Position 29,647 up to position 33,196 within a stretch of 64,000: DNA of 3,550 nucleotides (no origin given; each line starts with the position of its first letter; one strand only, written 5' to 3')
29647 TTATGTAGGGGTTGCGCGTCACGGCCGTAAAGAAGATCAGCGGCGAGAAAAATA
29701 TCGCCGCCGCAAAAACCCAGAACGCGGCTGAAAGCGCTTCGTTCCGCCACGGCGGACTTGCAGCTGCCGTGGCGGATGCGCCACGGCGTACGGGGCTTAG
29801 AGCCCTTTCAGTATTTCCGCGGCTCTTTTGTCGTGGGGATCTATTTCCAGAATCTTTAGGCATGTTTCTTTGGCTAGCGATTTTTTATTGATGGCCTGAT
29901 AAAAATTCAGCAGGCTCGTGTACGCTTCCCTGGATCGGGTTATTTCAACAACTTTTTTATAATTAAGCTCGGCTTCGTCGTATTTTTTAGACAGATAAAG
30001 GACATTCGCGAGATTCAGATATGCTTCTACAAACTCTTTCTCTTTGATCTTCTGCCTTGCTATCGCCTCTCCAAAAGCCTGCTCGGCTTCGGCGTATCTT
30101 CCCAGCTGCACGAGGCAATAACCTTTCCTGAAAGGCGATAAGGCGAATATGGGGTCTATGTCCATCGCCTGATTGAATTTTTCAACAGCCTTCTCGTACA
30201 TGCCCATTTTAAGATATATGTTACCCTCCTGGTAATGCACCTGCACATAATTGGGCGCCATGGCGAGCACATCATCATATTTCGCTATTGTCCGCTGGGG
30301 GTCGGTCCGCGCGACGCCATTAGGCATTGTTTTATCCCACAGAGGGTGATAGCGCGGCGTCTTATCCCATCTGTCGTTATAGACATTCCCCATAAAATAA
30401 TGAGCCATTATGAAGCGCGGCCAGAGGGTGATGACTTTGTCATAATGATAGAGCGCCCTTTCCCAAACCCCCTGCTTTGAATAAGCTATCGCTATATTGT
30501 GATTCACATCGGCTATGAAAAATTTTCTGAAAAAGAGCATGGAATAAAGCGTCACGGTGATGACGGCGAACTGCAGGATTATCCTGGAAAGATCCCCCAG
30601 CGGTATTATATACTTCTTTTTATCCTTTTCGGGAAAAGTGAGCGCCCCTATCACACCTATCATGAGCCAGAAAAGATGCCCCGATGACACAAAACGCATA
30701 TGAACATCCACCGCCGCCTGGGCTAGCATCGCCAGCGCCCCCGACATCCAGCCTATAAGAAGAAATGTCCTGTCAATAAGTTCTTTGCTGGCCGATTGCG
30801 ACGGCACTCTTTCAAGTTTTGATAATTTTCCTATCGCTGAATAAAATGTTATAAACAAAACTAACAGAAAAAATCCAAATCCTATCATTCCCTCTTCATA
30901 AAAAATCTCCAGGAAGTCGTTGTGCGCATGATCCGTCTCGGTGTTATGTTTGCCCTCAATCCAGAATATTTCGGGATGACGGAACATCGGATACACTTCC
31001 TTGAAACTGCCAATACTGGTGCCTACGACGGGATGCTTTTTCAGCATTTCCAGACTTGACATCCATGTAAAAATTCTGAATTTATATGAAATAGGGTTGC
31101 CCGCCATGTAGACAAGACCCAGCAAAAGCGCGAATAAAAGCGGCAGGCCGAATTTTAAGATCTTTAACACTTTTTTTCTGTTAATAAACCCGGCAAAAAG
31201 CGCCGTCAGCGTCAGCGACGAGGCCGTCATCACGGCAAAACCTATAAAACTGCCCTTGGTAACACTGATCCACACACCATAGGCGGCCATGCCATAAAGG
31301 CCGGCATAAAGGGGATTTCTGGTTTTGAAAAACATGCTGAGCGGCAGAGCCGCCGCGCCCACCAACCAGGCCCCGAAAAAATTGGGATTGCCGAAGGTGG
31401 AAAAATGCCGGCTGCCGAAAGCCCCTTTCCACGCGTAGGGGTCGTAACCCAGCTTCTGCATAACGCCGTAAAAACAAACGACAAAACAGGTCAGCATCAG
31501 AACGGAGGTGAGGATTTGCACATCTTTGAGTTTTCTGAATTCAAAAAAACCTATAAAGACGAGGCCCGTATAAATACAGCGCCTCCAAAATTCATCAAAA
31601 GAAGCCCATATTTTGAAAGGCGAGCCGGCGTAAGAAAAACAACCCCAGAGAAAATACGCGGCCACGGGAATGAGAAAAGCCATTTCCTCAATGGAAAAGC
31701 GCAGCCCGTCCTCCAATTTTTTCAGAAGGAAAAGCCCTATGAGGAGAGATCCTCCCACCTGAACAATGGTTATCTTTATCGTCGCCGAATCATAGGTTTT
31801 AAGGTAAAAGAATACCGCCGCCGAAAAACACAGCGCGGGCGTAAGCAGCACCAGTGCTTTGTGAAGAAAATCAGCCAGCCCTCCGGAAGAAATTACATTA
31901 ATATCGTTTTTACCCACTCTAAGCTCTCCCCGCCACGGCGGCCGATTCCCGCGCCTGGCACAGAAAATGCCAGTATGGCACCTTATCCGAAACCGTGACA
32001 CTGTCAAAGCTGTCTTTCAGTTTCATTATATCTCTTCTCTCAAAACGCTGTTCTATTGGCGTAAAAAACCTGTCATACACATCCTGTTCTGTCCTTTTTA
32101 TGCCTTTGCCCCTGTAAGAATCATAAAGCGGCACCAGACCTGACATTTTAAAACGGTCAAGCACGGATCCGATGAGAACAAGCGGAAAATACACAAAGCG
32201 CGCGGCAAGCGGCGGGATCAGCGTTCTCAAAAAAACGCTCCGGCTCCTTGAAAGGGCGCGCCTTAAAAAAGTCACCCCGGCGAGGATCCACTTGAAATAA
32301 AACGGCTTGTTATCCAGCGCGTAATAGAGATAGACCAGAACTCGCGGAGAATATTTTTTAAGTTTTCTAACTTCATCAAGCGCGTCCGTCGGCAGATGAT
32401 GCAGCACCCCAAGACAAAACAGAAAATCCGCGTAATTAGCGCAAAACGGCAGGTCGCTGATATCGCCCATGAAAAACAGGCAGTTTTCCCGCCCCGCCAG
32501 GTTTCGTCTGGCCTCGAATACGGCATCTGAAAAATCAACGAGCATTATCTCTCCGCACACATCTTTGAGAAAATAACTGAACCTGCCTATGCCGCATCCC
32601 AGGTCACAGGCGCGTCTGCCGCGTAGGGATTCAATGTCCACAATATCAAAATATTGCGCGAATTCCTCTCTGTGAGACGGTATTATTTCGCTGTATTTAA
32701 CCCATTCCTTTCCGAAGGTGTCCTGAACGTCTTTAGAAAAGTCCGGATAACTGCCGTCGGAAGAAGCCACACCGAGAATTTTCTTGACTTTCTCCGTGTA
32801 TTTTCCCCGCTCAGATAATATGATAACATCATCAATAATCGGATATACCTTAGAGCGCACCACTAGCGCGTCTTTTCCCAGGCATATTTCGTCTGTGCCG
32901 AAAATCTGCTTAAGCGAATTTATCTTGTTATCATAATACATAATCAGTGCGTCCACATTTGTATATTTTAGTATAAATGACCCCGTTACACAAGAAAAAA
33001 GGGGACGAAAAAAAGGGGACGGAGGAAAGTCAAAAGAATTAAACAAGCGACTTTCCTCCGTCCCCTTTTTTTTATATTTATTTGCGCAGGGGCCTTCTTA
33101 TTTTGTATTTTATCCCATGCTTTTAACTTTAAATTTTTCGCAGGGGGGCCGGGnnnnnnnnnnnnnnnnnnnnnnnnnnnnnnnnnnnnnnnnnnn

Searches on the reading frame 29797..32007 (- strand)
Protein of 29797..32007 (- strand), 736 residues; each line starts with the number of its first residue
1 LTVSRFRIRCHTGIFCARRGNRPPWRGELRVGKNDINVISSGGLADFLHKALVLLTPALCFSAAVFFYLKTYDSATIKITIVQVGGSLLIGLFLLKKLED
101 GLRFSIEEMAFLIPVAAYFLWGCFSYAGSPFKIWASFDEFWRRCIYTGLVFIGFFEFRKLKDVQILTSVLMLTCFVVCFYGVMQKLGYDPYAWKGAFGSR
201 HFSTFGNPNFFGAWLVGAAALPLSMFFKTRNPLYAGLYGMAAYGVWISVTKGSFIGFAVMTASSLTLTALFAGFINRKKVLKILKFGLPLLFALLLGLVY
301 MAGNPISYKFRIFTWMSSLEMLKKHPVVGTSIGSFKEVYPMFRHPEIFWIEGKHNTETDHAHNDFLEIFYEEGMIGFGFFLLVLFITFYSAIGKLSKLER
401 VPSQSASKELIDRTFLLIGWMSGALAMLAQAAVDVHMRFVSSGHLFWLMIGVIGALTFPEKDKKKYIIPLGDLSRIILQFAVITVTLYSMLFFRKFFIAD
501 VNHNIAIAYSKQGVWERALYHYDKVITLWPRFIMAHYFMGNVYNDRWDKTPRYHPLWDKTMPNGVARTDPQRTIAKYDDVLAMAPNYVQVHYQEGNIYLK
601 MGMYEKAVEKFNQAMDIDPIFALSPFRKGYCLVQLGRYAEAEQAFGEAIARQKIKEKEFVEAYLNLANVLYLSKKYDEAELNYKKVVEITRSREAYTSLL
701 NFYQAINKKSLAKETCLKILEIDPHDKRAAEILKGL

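Call 14: search_protein_families(library=pfam, proteins=[window:29797-32007:-])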
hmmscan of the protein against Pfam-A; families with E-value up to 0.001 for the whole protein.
window:29797-32007:- (736 aa): 15 families
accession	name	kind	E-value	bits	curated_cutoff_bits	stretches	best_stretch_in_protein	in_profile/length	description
PF00515.34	TPR_1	-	3.4e-25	87.2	27.8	2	589-619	2-32/34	Tetratricopeptide repeat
PF07719.23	TPR_2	-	1e-22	78.8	27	2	589-619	2-32/34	Tetratricopeptide repeat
PF13181.12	TPR_8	-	8.2e-18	63.4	25.7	1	589-619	2-32/34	Tetratricopeptide repeat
PF13424.12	TPR_12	-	4.7e-17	62.4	30.1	1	627-691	8-76/77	Tetratricopeptide repeat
PF14559.12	TPR_19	-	4.9e-13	49.6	25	2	632-700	1-65/68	Tetratricopeptide repeat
PF13414.12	TPR_11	-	9.5e-13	48.1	26.8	1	595-619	1-25/42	TPR repeat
PF13431.12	TPR_17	-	2.2e-12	46.6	24.4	0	577-608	2-33/34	Tetratricopeptide repeat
PF13432.12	TPR_16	-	3.6e-12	46.9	32.7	1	632-688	7-59/65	Tetratricopeptide repeat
PF13374.12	TPR_10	-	2.4e-11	43.7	27.5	0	662-691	4-33/42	Tetratricopeptide repeat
PF13176.12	TPR_7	-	3.3e-11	42.8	27.9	0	595-618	6-29/36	Tetratricopeptide repeat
PF04932.20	Wzy_C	-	4.3e-11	43.3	31.7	1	242-381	7-149/149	O-Antigen ligase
PF13174.12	TPR_6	-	1.4e-09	38.4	26.3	0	504-530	5-31/33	Tetratricopeptide repeat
PF13428.12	TPR_14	-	8.3e-08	32.6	23.5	0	629-651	8-30/44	Tetratricopeptide repeat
PF12895.13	ANAPC3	-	3.7e-06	27.6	27.2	1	580-648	15-82/82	Anaphase-promoting complex, cyclosome, subunit 3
PF13371.12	TPR_9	-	0.00015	22.1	35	0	567-619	8-60/73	Tetratricopeptide repeat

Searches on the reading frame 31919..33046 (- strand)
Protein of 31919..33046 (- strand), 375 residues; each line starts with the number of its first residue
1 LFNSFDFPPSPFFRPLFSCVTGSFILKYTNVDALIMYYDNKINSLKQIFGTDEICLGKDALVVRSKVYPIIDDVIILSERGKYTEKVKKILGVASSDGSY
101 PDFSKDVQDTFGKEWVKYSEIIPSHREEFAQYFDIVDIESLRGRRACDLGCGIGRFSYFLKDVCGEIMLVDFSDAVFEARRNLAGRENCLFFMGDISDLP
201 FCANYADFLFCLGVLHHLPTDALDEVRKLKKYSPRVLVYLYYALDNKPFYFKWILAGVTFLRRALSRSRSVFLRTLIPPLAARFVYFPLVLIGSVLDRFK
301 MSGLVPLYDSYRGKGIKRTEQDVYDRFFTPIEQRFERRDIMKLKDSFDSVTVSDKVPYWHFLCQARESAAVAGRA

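Call 14: search_protein_families(library=pfam, proteins=[window:31919-33046:-])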
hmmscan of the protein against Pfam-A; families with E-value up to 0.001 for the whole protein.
window:31919-33046:- (375 aa): 5 families
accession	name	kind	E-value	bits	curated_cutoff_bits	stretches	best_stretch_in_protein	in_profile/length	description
PF08241.18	Methyltransf_11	-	5.1e-13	49.9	21.2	1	148-229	2-86/95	Methyltransferase domain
PF13649.12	Methyltransf_25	-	3.4e-12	47.3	27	1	147-226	2-89/97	Methyltransferase domain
PF13847.12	Methyltransf_31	-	1.7e-09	38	27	1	143-225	4-96/145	Methyltransferase domain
PF08242.18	Methyltransf_12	-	6.8e-08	33.6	30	1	148-229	2-91/98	Methyltransferase domain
PF13489.12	Methyltransf_23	-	0.00051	20.2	27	1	141-234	21-109/164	Methyltransferase domain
